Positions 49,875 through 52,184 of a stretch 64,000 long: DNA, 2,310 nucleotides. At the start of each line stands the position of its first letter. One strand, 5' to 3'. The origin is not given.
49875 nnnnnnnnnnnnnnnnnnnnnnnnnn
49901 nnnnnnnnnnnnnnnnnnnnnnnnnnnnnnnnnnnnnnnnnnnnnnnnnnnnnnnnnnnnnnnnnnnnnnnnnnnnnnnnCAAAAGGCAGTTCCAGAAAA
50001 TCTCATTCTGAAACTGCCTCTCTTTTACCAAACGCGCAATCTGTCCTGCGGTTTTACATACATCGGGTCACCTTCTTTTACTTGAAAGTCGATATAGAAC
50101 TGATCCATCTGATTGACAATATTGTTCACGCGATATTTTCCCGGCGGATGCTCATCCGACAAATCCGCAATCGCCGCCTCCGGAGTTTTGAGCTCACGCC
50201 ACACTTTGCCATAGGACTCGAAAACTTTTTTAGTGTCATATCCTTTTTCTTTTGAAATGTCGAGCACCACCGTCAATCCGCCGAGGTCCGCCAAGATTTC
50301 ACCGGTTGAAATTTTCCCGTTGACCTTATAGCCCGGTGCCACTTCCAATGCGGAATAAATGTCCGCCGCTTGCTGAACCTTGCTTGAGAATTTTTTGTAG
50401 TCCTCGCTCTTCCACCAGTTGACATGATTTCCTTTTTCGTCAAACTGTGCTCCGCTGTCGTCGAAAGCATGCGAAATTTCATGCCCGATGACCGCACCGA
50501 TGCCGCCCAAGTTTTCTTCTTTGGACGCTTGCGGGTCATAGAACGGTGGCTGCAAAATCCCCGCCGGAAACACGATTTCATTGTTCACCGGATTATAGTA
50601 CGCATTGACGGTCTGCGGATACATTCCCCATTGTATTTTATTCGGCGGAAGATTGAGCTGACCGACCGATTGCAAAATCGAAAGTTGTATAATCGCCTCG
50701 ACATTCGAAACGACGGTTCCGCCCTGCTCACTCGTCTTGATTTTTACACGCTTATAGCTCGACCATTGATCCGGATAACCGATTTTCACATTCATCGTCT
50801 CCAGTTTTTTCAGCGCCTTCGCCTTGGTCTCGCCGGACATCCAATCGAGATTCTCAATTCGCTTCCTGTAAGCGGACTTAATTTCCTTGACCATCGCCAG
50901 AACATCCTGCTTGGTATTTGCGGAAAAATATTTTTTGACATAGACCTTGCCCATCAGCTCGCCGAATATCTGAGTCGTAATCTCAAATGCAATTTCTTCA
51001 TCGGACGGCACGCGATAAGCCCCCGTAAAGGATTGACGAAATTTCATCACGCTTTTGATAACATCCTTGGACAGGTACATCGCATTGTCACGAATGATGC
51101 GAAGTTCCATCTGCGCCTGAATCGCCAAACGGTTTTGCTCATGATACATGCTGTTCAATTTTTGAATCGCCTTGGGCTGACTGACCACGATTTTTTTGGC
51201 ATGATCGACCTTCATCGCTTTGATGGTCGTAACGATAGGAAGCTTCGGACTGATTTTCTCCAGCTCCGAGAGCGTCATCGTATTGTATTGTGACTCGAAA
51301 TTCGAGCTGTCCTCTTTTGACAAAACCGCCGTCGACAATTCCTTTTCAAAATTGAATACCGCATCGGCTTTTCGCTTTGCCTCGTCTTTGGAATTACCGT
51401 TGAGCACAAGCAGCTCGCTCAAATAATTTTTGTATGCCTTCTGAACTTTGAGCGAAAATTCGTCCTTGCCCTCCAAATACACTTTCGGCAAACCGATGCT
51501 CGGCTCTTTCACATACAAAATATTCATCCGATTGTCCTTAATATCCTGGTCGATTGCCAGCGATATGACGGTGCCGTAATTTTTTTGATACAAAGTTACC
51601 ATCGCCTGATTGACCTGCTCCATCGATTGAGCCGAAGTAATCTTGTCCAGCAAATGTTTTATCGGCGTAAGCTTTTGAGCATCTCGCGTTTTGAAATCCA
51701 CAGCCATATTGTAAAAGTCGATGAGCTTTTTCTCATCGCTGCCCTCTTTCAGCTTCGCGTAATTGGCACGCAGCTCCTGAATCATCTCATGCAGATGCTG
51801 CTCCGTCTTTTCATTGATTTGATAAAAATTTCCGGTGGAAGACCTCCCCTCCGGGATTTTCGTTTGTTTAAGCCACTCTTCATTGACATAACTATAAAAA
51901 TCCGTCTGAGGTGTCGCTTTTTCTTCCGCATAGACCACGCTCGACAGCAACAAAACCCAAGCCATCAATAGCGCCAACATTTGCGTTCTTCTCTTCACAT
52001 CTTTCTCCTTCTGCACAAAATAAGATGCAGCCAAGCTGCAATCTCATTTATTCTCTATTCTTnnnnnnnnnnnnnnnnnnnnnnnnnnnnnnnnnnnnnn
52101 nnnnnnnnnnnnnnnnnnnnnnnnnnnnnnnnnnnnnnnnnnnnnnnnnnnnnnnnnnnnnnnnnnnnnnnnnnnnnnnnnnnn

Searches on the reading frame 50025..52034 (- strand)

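Call 58: search_protein_families(library=pfam, proteins=[window:50025-52034:-], max_evalue=0.00001)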
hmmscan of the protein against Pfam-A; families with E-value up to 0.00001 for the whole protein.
window:50025-52034:- (669 aa): 2 families
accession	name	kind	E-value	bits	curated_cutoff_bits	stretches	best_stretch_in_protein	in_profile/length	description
PF05649.18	Peptidase_M13_N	-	4.8e-97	326.2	32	1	42-421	1-381/381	Peptidase family M13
PF01431.27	Peptidase_M13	-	2.2e-56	191.2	24.5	1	477-665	1-204/205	Peptidase family M13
